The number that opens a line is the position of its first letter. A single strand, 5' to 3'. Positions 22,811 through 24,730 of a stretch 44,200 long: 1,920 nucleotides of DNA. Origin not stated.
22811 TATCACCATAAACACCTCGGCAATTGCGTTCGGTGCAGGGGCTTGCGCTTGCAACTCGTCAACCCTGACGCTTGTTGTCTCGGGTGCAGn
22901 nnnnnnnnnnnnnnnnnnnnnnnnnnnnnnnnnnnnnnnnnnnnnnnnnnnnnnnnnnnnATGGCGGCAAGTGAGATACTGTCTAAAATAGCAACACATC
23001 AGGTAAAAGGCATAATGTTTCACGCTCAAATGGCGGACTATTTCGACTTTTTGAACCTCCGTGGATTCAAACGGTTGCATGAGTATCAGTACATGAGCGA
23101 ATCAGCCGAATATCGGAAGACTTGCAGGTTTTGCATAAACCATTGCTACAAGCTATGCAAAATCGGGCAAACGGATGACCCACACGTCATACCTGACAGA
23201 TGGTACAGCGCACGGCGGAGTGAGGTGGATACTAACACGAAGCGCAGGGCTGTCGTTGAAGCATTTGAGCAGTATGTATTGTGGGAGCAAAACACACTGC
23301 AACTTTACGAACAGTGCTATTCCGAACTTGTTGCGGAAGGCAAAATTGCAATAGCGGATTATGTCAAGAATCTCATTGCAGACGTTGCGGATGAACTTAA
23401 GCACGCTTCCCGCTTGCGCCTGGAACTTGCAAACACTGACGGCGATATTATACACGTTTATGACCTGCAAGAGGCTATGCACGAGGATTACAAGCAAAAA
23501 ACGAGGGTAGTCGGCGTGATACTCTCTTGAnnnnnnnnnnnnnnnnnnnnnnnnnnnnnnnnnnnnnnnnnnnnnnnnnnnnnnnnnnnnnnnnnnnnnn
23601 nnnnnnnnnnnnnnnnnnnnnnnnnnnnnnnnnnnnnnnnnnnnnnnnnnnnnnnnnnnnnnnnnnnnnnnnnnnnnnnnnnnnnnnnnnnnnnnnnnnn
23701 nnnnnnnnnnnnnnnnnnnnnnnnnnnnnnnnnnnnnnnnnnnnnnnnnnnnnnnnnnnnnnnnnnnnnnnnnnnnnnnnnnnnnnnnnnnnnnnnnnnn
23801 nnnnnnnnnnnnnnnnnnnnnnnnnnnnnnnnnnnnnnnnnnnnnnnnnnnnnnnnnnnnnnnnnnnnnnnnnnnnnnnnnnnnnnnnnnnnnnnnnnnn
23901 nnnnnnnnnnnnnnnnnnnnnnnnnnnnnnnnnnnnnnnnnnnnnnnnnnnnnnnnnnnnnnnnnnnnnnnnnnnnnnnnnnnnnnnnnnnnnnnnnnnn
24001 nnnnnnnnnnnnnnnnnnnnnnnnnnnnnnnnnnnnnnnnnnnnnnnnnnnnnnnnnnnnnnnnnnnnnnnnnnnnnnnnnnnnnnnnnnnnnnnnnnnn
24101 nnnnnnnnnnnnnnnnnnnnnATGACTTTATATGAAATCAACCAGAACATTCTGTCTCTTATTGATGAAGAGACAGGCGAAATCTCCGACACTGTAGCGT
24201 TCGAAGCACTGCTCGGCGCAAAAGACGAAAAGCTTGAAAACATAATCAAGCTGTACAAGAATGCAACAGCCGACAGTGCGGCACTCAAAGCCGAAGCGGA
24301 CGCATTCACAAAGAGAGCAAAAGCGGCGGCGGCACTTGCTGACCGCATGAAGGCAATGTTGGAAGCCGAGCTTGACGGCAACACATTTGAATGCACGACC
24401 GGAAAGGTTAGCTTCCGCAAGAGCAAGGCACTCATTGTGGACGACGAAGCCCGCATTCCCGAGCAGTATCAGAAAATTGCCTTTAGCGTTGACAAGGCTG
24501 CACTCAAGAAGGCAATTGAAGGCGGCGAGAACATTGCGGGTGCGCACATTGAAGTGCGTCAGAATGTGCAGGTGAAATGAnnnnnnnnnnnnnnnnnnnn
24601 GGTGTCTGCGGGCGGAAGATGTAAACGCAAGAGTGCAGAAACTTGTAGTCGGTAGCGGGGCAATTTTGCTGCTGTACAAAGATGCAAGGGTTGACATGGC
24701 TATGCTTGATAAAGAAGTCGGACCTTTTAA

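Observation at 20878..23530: Terminator-insulated six-gene accessory module between the lysis and early genes, with a spore-coat or surface-fibre flavour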

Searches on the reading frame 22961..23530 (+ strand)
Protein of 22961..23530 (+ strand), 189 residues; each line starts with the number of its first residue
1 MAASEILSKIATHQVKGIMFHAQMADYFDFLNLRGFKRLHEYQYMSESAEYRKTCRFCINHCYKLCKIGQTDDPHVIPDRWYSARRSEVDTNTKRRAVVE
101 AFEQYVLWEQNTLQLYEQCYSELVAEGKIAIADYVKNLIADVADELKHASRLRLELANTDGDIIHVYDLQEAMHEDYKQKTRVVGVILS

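Call 4: search_protein_families(library=pfam, proteins=[window:22961-23530:+], max_evalue=1)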
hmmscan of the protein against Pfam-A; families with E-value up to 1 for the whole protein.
window:22961-23530:+ (189 aa): 1 family
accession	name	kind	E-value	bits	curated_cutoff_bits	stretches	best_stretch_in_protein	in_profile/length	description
PF00210.30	Ferritin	-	0.88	9.9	24.5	0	22-150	19-133/142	Ferritin-like domain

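Call 5: search_protein_families(library=phrogs, proteins=[window:22961-23530:+], max_evalue=0.1)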
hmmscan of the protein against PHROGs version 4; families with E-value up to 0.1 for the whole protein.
window:22961-23530:+ (189 aa): 2 families
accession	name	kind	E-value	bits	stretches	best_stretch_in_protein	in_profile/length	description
phrog_4554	-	tail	0.0042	18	1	104-175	7-75/205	tail protein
phrog_36748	-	unknown function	0.082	13.7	0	128-160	42-72/72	-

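Call 8: search_protein_families(library=ncbifam, proteins=[window:22961-23530:+], max_evalue=1)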
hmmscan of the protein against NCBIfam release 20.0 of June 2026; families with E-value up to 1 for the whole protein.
window:22961-23530:+ (189 aa): 0 families

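Call 10: search_solved_structures(query=window:22961-23530:+, max_evalue=10, show_alignments=2)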
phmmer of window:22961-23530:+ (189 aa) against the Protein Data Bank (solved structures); distinct sequences matched with E-value up to 10: 8.
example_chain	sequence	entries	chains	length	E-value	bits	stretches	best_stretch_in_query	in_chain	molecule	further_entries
5v5k_A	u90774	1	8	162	0.61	13.3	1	9-74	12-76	Ferritin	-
3kx9_A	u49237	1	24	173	0.68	13.2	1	8-74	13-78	Ferritin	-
1s3q_A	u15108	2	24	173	0.7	13.2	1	8-74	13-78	ferritin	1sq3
6v8p_D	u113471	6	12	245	0.93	12.8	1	130-177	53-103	DNA polymerase zeta processivity subunit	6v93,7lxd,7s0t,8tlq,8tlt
4igb_D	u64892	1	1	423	1.6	12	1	83-174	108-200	LPXTG cell wall surface protein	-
4igb_A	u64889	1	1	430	1.6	12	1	83-174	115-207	LPXTG cell wall surface protein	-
4igb_B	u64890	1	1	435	1.6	12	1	83-174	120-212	LPXTG cell wall surface protein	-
4igb_C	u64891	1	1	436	1.6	11.9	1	83-174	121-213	LPXTG cell wall surface protein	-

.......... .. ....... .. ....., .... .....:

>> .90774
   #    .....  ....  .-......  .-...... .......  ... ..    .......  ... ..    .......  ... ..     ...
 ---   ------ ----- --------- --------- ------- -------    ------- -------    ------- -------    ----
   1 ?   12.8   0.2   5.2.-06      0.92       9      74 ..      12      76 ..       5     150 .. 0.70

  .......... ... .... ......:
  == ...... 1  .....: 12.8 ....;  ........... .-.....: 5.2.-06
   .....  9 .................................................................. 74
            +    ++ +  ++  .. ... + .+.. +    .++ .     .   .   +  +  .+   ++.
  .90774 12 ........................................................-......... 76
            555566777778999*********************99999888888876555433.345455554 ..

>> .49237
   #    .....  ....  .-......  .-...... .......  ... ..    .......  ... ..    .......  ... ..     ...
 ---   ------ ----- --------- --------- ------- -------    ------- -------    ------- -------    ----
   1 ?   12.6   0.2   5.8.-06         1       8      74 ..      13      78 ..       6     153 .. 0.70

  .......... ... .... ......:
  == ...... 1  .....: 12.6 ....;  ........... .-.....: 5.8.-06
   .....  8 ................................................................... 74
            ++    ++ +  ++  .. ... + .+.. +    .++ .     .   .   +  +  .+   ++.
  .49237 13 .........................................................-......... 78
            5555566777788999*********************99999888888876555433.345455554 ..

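Call 20: search_solved_structures(query=A2, max_evalue=10, show_alignments=3)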
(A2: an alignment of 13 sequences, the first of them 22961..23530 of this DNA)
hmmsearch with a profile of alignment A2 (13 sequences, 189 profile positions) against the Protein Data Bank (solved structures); distinct sequences matched with E-value up to 10: 12.
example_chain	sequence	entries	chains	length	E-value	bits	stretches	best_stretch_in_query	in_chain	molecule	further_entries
9k8a_A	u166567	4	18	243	0.16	15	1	96-155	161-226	Cage-t32-Zn1-HEHE-34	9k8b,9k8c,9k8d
5fd9_A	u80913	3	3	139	0.21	14.6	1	105-174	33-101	Vacuolar-sorting protein SNF7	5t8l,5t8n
5fd7_A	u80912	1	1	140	0.21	14.6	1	105-174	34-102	Vacuolar-sorting protein SNF7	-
8rkp_A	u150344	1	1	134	0.22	14.6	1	29-80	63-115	Cytochrome c prime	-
5b3i_A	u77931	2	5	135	0.22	14.5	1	29-80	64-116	Cytochrome c prime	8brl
2gbo_A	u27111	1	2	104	0.31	14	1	53-130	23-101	UPF0358 protein EF2458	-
5v5k_A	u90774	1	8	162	0.63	13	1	5-58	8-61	Ferritin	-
3kx9_A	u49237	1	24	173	0.88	12.6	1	5-58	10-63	Ferritin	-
1s3q_A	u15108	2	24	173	0.89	12.5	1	5-58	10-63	ferritin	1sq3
5ls9_A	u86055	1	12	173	0.95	12.5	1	5-54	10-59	Ferritin, putative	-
9hzm_A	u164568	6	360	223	1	12.3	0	48-158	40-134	Chloroplast membrane-associated 30 kD protein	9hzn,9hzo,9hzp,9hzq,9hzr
8akq_0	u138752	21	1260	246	1.4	11.9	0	48-158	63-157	Chloroplast membrane-associated 30 kD protein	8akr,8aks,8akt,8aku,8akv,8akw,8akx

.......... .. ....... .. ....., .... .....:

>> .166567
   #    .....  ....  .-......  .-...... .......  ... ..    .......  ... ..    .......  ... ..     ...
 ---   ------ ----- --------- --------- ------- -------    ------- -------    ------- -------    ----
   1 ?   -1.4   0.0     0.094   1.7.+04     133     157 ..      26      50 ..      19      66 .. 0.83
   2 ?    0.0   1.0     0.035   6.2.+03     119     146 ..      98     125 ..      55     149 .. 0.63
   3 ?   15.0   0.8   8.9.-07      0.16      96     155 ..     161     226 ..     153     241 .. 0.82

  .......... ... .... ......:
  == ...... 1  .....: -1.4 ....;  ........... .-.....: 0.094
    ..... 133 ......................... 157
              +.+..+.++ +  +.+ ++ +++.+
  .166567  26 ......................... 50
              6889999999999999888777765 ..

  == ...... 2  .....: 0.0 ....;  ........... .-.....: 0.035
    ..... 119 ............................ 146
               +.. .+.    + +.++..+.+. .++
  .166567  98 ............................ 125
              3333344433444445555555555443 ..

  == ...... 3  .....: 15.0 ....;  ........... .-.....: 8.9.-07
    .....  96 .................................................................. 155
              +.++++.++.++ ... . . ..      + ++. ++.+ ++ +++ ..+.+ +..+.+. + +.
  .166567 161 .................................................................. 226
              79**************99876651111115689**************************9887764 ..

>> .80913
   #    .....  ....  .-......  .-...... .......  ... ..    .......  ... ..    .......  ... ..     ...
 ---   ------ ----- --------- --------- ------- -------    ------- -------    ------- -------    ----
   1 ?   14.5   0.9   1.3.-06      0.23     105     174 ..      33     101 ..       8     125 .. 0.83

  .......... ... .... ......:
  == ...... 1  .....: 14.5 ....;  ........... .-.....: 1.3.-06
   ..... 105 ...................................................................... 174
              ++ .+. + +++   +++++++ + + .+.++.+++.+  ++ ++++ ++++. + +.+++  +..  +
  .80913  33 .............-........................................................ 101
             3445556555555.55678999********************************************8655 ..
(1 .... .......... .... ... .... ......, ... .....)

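Call 37: find_homologous_proteins(query=A2)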
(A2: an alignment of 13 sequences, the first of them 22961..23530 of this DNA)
Query A2 (13 sequences) (189 aa, profile of the alignment): 268 proteins with E <= 0.001 among 1529 candidates; the best 120 are listed.
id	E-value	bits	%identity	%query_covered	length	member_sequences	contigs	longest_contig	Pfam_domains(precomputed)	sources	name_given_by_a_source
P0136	6.9e-92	324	35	100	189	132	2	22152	-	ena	-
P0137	8.6e-92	324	37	100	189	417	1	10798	-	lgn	-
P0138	1.2e-89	317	37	100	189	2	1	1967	-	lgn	-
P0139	1.7e-88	313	35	100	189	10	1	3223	-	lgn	-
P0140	2.0e-88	313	35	100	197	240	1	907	-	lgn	-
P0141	1.6e-85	304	45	98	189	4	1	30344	-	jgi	jgi:hypothetical protein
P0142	5.7e-84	299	44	98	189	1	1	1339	-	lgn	-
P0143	8.3e-84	298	33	100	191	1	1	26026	-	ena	-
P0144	7.9e-83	295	33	100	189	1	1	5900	-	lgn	-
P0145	8.4e-83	295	34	95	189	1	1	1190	-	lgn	-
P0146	1.2e-81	291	35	100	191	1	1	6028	-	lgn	-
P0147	1.7e-81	291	43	98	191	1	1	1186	-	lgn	-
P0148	8.1e-79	282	42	95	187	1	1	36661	-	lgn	-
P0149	1.8e-78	281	44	99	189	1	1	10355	-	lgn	-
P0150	1.3e-77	278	46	97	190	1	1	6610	-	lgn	-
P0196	1.1e-60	223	25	96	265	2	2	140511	-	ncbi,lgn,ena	-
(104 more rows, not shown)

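Call 43: search_protein_families(library=padloc, proteins=[window:22961-23530:+], max_evalue=0.1)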
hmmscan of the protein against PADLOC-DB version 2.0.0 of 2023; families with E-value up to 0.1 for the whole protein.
window:22961-23530:+ (189 aa): 0 families

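Call 47: predict_structure(alignment_id=A7)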
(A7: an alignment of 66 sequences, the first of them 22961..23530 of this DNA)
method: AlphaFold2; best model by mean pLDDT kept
length: 189 residues; sequences in the alignment: 66
mean_pLDDT: 95.9   pTM: 0.91
mean pLDDT of the five models: 95.9, 95.5, 94.9, 94.7, 94.7
residues with pLDDT >= 90: 179; 70-90: 9; 50-70: 1; < 50: 0
segments of 3 or more residues with pLDDT < 50: none
pLDDT, mean of each block of 10 residues (from residue 1): 94 98 98 97 98 98 96 94 94 93 98 99 97 98 98 93 93 97 87
secondary structure, 60 per line:
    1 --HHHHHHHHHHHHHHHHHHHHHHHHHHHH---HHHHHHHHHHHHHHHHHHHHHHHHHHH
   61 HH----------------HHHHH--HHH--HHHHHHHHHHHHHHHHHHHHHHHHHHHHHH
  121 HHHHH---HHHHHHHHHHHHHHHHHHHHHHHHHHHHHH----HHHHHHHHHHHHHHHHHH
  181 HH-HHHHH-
elements in order: H3-30 H34-62 H79-83 H91-125 H129-158 H163-182 H184-188

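Call 49: fold_search(model_id=the predicted structure, library=pdb)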
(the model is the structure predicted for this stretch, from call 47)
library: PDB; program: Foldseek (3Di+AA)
matches with E <= 10: 933; with E <= 0.001: 10
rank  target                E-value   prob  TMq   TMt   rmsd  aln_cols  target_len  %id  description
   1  3kx9_A                3.1e-04  1.00  0.75  0.86   2.9       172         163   19  Engineering a closed form of the Archaeoglobus fulgidus ferritin by site directed mutagenesis (released 2010-12-15)
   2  3kx9_D                3.4e-04  1.00  0.75  0.85   2.9       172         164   19  Engineering a closed form of the Archaeoglobus fulgidus ferritin by site directed mutagenesis (released 2010-12-15)
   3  1s3q_J                4.9e-04  1.00  0.75  0.85   2.9       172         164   19  Crystal structures of a novel open pore ferritin from the hyperthermophilic Archaeon Archaeoglobus fulgidus (released 2005-04-12)
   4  1s3q_A                5.4e-04  1.00  0.75  0.86   2.9       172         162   19  Crystal structures of a novel open pore ferritin from the hyperthermophilic Archaeon Archaeoglobus fulgidus (released 2005-04-12)
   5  6ls0_C                6.0e-04  1.00  0.75  0.87   2.4       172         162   16  rod-shaped crystal of TmFtn mutant-T4FY stimulited by PLL15 (released 2021-01-20)
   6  5ls9_F                6.0e-04  1.00  0.72  0.82   3.4       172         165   18  Humanized Archaeal ferritin (released 2016-11-30)
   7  2jd6_0                7.2e-04  1.00  0.72  0.81   3.4       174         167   14  Crystal Structure of the as isolated Ferritin from the Hyperthermophilic Archaeal Anaerobe Pyrococcus furiosus (released 2007-02-27)
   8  5ls9_B                7.6e-04  1.00  0.72  0.83   3.0       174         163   18  Humanized Archaeal ferritin (released 2016-11-30)
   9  2x17_0                8.4e-04  1.00  0.73  0.80   3.3       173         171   14  The X-ray structure of Ferritin from Pyrococcus furiosus loaded with Ag(I) (released 2010-04-21)
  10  1s3q_G                9.2e-04  1.00  0.75  0.86   2.9       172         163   19  Crystal structures of a novel open pore ferritin from the hyperthermophilic Archaeon Archaeoglobus fulgidus (released 2005-04-12)
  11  2x17_M                1.6e-03  1.00  0.73  0.81   3.3       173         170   14  The X-ray structure of Ferritin from Pyrococcus furiosus loaded with Ag(I) (released 2010-04-21)
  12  6ls3_A                1.7e-03  1.00  0.75  0.85   2.5       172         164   16  cubic-shaped crystal of TmFtn mutant-T4FY stimulated by Mg (released 2021-01-20)
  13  3qz3_A                1.7e-03  1.00  0.75  0.85   3.8       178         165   12  The crystal structure of ferritin from Vibrio cholerae O1 biovar El Tor str. N16961 (released 2011-03-23)
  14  5ls9_G                1.7e-03  1.00  0.72  0.83   3.0       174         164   18  Humanized Archaeal ferritin (released 2016-11-30)
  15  9eqb                  1.8e-03  1.00  0.68  0.76   2.7       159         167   17  Iron loaded mitochondrial ferritin H57A/E61A/E64A variant exposed to oxygen for 20 minutes (released 2025-04-16)
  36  1vlg_A                3.5e-03  1.00  0.75  0.85   2.8       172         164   16  Crystal structure of Ferritin (TM1128) from Thermotoga maritima at 2.00 A resolution (released 2004-08-17)
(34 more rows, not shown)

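Call 54: fold_search(model_id=the predicted structure, library=viral)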
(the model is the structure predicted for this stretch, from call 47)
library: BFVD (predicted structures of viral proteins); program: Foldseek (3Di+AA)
matches with E <= 10: 276; with E <= 0.001: 2
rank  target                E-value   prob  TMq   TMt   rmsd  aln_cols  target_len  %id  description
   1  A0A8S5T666            1.4e-07  1.00  0.80  0.89   2.2       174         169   21  Neutrophil-activating protein, four-helix bundle, metal transport [Siphoviridae sp. ctxMM9]
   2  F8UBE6                3.0e-05  1.00  0.74  0.80   2.7       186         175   18  (no name in the UniProt tables at hand)
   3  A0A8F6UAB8            2.3e-03  1.00  0.71  0.84   2.9       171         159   13  Ferritin-like diiron domain-containing protein [Rhinella marina erythrocytic-like virus]
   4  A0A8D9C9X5            7.6e-03  1.00  0.75  0.84   2.4       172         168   13  Putative bacterial non-heme ferritin [uncultured marine phage]
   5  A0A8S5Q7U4            8.8e-03  1.00  0.63  0.69   4.1       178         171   13  Ferritin heavy chain [Siphoviridae sp. ctrzs15]
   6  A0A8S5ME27            1.4e-02  1.00  0.49  0.46   7.2       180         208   10  DNA-binding stress response protein [Siphoviridae sp. ctYh54]
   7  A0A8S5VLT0            6.2e-02  1.00  0.54  0.65   5.1       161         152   11  (no name in the UniProt tables at hand)
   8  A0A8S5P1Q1            9.6e-02  1.00  0.66  0.71   3.8       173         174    9  Uncharacterized protein [Siphoviridae sp. ctTBR23]
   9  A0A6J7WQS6            1.3e-01  1.00  0.60  0.40   4.3       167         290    7  DNA-binding protein Dps [uncultured Caudovirales phage]
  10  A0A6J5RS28            1.5e-01  1.00  0.52  0.62  11.8       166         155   11  Dps DNA-binding ferritin-like protein (Oxidative damage protectant) [uncultured Caudovirales phage]
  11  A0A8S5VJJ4            2.0e-01  1.00  0.65  0.71   3.3       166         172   11  (no name in the UniProt tables at hand)
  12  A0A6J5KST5            2.0e-01  1.00  0.54  0.56   4.1       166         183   10  Dps DNA-binding ferritin-like protein (Oxidative damage protectant) [uncultured Caudovirales phage]
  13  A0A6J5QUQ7            3.0e-01  0.90  0.39  0.34   6.2       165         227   13  Dps DNA-binding ferritin-like protein (Oxidative damage protectant) [uncultured Caudovirales phage]
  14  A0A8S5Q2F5            4.2e-01  0.96  0.51  0.55   8.4       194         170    9  Uncharacterized protein [Siphoviridae sp. ctLqe90]
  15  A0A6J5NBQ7            4.2e-01  0.84  0.40  0.38   6.3       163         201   14  Dps DNA-binding ferritin-like protein (Oxidative damage protectant) [uncultured Caudovirales phage]
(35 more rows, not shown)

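Call 91: find_encoding_contigs(protein=P0196, flank=7000, max_places=2)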
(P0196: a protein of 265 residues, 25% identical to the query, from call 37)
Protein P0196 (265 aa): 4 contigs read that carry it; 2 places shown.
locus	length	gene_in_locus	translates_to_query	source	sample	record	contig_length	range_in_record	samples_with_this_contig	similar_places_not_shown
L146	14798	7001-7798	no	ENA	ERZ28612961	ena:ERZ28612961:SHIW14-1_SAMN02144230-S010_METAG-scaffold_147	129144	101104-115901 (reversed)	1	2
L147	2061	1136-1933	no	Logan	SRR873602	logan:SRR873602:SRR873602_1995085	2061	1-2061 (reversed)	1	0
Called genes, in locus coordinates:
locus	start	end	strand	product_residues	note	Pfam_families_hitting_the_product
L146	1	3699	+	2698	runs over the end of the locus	PF19789:DUF6273 (faint)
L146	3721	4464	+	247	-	PF14301:DUF4376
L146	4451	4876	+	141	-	PF06541:ABC_trans_CmpB (weak)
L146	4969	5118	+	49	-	-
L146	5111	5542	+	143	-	-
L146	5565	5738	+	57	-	-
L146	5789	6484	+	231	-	-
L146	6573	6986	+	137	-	-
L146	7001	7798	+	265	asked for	-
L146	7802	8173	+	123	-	-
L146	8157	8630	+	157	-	-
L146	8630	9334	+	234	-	PF18454:Mtd_N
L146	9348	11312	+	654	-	-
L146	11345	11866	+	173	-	-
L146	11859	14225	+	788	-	-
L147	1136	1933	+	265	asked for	-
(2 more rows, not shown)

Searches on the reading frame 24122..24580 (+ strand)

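Call 45: search_protein_families(library=phrogs, proteins=[window:24122-24580:+], max_evalue=0.001)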
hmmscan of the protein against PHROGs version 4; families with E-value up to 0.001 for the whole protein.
window:24122-24580:+ (152 aa): 2 families
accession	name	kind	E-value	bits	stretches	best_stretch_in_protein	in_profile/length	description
phrog_253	-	DNA, RNA and nucleotide metabolism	3.6e-31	109.3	1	1-152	7-167/169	Mu Gam-like end protection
phrog_20203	-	unknown function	2.1e-10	41.6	1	87-151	7-74/75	-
